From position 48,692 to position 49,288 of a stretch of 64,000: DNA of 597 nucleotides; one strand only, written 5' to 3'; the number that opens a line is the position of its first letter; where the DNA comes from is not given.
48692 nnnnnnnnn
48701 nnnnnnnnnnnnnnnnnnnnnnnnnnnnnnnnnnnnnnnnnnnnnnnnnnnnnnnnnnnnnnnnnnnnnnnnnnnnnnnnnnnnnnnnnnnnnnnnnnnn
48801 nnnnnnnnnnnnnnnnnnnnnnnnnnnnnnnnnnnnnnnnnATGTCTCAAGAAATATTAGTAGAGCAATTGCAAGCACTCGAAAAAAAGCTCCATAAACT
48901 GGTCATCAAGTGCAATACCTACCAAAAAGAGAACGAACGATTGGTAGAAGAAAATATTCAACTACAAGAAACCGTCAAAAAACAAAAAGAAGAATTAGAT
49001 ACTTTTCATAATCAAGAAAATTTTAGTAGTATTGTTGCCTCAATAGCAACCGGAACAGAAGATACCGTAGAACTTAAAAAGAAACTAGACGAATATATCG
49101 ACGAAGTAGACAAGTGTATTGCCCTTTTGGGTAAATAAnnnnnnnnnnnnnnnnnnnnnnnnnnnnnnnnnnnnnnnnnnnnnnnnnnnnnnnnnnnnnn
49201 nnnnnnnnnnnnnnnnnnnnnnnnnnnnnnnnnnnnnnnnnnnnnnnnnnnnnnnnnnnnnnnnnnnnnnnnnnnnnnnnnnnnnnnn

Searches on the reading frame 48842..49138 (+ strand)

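Call 35: search_protein_families(library=pfam, proteins=[window:48842-49138:+], max_evalue=0.001)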
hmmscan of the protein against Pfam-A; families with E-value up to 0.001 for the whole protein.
window:48842-49138:+ (98 aa): 5 families
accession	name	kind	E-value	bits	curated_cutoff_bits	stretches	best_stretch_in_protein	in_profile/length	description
PF06005.17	ZapB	-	0.00013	22.8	31.5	1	7-59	3-55/71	Cell division protein ZapB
PF04136.21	COG3_N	-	0.00025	21.5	27.9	1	7-96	24-110/147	Conserved oligomeric Golgi complex subunit 3, N-terminal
PF05377.16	FlaC_arch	-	0.00045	21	27.8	0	11-47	3-39/55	Flagella accessory protein C (FlaC)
PF07558.16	Shugoshin_N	-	0.00072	19.8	30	0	9-44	8-43/45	Shugoshin N-terminal coiled-coil region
PF11083.13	Relaxase_C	-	0.00073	20.2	30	1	4-95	29-122/125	C-terminal helical hairpin domain from relaxase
